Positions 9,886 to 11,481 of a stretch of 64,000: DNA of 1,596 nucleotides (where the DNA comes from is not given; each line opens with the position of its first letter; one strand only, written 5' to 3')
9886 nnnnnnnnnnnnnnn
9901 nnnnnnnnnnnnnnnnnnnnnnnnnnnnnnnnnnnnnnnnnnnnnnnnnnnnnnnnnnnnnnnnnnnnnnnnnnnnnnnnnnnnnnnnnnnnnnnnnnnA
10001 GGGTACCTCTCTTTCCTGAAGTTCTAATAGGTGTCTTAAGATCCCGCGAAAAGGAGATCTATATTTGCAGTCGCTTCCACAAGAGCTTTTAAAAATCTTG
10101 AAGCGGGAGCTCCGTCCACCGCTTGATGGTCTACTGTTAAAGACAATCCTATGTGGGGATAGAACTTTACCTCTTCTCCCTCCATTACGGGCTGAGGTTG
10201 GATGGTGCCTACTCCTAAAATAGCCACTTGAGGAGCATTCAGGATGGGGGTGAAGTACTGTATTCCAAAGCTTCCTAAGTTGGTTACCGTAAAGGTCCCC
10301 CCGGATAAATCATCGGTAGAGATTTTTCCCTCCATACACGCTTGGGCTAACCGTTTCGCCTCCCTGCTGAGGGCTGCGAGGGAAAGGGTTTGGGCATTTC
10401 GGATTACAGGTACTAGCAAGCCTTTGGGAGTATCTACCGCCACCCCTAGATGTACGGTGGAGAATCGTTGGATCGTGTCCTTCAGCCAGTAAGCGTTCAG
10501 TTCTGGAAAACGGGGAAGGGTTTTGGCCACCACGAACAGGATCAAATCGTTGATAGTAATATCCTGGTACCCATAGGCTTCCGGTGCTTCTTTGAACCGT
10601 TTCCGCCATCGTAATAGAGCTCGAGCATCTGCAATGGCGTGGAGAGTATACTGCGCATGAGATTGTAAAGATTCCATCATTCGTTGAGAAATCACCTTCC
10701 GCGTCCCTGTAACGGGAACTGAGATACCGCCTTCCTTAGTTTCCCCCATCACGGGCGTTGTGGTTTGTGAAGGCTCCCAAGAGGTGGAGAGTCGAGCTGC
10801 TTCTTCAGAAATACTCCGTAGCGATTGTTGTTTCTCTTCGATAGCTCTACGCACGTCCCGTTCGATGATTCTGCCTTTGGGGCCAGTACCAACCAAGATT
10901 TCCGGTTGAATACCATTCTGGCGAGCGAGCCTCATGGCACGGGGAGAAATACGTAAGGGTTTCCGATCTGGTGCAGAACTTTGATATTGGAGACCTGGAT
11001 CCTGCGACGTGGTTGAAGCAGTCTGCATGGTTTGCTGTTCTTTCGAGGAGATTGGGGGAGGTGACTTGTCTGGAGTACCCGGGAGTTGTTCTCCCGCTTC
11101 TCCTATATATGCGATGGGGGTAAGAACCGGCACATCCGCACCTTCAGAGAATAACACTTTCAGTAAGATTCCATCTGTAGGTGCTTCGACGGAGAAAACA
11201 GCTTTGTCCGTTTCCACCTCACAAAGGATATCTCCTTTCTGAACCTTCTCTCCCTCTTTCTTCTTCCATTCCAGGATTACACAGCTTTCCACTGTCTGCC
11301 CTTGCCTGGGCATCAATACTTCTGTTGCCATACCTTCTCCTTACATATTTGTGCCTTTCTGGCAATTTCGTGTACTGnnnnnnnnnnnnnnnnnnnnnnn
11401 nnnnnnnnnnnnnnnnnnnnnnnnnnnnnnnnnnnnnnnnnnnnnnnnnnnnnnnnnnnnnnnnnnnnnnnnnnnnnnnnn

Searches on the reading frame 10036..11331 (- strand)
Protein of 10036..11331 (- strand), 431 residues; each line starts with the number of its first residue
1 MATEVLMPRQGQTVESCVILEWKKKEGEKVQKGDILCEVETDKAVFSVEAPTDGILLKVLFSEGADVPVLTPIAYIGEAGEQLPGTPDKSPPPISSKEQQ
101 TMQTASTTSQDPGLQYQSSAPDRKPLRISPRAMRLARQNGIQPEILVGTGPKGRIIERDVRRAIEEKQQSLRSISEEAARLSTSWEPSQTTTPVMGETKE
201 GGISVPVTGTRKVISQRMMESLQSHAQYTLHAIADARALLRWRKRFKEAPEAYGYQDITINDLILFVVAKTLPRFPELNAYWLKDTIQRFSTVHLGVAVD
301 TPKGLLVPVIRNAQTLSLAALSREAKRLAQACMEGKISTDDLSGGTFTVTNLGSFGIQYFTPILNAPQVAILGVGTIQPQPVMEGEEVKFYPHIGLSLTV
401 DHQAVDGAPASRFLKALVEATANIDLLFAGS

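Call 81: search_protein_families(library=pfam, proteins=[window:10036-11331:-], max_evalue=0.000001)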
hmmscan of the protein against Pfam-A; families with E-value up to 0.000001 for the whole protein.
window:10036-11331:- (431 aa): 3 families
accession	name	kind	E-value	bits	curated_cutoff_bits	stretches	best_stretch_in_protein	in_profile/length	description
PF00198.28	2-oxoacid_dh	-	1.3e-73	247.7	23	1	204-428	6-231/232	2-oxoacid dehydrogenases acyltransferase (catalytic domain)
PF00364.28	Biotin_lipoyl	-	3e-18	65.9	22.1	1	4-76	2-73/73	Biotin-requiring enzyme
PF02817.22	E3_binding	-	3e-10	40.6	23.7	1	127-161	2-36/36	e3 binding domain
